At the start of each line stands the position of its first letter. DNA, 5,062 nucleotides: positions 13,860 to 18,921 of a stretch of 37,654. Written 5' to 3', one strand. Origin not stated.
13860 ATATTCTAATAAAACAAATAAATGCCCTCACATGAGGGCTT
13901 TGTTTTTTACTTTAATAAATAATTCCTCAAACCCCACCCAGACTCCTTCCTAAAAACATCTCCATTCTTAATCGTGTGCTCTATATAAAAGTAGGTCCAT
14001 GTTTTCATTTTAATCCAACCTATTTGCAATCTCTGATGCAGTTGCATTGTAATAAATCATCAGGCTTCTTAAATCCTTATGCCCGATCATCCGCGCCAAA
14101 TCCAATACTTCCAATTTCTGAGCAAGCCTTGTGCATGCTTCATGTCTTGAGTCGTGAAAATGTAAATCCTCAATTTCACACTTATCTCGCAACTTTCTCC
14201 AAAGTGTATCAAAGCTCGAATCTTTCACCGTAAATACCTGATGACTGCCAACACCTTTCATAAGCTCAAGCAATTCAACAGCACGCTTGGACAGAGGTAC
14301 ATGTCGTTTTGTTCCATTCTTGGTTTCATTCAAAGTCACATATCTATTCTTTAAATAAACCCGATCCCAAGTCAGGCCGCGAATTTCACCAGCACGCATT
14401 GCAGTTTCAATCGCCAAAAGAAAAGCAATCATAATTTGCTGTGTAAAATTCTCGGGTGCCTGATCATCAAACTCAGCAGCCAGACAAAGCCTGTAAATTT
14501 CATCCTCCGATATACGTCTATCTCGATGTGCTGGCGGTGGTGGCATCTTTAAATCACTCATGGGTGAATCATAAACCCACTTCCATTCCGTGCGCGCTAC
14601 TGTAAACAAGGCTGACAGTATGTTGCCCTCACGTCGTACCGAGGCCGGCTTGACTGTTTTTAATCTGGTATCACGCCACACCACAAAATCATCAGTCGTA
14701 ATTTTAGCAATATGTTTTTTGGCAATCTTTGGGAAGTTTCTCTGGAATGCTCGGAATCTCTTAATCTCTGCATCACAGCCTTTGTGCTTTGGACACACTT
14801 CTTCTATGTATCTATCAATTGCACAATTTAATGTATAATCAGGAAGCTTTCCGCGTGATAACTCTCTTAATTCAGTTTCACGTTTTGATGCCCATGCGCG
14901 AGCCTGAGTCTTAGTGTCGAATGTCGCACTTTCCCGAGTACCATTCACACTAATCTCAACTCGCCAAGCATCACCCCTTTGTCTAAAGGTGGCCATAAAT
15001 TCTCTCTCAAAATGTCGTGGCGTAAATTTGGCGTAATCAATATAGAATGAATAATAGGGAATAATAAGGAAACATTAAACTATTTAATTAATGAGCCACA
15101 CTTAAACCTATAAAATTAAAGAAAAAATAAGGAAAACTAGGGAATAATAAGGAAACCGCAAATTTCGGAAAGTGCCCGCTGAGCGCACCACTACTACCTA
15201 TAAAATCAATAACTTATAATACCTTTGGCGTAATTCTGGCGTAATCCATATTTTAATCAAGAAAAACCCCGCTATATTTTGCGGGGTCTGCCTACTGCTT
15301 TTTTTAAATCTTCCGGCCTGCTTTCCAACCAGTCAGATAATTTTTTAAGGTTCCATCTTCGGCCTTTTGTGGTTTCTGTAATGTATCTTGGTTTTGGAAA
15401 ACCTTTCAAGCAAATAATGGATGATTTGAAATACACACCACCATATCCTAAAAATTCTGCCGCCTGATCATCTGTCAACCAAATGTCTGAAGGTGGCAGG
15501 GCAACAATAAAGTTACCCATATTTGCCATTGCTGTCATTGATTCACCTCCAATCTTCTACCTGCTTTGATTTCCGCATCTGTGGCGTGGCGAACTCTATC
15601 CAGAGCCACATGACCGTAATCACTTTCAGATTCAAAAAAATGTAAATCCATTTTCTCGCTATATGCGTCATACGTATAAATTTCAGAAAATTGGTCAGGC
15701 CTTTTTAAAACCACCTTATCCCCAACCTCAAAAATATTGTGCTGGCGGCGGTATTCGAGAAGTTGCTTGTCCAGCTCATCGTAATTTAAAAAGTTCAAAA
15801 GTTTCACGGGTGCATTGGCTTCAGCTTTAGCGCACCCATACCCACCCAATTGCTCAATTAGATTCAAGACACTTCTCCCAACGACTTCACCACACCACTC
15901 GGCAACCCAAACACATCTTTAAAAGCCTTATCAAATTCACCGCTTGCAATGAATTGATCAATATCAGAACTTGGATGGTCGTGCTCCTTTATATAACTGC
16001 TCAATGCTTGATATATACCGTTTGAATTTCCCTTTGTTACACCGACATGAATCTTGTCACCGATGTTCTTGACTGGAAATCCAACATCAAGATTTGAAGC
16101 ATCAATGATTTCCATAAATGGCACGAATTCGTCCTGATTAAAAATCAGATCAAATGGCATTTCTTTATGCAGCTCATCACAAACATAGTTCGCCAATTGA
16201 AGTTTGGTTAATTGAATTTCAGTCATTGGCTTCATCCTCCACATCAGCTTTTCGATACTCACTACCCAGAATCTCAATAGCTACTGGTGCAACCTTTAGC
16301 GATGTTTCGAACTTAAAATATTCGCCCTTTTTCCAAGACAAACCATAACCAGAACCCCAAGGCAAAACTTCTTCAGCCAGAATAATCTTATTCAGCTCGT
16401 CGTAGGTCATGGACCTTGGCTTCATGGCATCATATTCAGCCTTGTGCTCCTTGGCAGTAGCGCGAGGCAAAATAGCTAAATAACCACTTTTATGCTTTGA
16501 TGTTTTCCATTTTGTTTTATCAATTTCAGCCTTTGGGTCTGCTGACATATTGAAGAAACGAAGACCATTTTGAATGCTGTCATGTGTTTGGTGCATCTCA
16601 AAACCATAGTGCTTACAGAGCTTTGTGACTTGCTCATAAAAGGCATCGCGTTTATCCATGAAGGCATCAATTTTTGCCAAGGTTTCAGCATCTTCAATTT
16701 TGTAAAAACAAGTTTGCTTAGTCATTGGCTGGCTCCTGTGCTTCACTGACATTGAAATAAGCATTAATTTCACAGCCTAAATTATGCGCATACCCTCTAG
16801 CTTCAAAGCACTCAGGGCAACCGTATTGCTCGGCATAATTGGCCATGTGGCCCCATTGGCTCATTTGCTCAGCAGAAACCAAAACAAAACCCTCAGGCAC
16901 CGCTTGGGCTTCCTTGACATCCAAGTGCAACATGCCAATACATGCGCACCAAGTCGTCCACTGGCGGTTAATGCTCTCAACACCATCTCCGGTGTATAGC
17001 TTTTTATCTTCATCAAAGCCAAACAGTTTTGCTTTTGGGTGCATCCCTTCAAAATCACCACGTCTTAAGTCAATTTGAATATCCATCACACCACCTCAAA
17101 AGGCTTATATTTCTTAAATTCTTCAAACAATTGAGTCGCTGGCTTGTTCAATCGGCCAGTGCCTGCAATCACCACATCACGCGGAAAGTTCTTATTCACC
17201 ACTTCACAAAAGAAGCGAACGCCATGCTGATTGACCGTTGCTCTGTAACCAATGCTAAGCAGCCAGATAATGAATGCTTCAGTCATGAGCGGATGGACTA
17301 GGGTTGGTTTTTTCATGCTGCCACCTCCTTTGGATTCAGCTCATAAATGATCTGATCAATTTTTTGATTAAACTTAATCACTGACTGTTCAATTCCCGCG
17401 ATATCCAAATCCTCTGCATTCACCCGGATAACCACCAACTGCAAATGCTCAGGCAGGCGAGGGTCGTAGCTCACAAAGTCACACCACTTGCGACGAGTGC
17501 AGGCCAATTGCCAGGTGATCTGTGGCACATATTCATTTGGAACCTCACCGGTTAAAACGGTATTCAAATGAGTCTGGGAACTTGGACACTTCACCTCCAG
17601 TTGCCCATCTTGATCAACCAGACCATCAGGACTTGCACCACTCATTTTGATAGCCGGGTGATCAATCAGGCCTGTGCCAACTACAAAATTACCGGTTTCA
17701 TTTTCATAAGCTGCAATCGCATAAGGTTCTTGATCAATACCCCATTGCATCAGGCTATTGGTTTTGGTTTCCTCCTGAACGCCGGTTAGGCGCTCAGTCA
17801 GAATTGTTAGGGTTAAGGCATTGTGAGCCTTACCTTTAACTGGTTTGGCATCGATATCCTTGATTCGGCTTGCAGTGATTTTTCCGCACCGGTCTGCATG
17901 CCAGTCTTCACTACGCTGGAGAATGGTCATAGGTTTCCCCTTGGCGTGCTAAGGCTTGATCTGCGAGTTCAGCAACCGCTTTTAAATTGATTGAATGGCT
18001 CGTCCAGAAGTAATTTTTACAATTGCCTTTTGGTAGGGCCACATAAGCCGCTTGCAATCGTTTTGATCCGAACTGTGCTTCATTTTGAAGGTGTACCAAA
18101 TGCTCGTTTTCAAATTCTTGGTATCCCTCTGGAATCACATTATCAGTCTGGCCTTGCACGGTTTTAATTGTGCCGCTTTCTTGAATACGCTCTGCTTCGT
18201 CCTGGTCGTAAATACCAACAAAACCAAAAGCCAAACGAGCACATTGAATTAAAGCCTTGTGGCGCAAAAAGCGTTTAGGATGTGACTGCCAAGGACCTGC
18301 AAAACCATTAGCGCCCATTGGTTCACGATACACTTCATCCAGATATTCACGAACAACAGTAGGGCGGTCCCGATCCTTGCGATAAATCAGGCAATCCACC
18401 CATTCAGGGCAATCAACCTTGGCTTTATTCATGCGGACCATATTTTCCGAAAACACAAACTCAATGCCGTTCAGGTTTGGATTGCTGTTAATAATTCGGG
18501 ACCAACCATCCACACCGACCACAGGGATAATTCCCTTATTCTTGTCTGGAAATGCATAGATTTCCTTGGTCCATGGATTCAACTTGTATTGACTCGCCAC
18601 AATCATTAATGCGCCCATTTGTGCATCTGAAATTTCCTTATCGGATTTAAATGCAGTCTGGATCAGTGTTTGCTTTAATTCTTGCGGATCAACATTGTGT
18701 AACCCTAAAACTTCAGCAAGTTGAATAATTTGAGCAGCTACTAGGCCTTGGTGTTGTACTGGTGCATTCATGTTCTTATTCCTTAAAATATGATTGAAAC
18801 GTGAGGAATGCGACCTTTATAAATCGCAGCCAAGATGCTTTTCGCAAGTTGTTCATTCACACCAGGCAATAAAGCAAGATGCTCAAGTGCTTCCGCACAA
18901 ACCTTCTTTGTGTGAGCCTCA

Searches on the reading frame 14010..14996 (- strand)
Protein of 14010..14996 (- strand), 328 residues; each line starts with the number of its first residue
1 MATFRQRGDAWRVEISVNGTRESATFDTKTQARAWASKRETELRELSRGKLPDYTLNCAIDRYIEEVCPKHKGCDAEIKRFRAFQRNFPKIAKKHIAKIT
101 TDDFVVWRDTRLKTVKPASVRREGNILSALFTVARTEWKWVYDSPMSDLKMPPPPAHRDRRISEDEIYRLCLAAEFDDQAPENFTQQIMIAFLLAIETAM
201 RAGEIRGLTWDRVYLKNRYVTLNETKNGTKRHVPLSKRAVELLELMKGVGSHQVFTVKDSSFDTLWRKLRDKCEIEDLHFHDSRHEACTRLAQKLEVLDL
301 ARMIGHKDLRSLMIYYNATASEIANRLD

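Call 43: search_protein_families(library=pfam, proteins=[window:14010-14996:-], max_evalue=0.001)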
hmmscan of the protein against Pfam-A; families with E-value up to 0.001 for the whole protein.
window:14010-14996:- (328 aa): 2 families
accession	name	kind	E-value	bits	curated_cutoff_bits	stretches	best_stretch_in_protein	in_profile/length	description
PF00589.27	Phage_integrase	-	6.5e-26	91.6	27.1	1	161-320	2-170/172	Phage integrase family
PF24624.1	Int_N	-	0.00034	21.7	27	1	84-150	30-97/100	Phage integrase, N-terminal domain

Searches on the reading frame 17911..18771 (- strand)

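Call 43: search_protein_families(library=pfam, proteins=[window:17911-18771:-], max_evalue=0.001)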
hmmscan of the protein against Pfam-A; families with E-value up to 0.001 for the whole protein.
window:17911-18771:- (286 aa): 1 family
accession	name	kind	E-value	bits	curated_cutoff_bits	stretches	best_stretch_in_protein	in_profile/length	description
PF03837.19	RecT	-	5.2e-26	91.9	24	1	35-199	9-193/198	RecT family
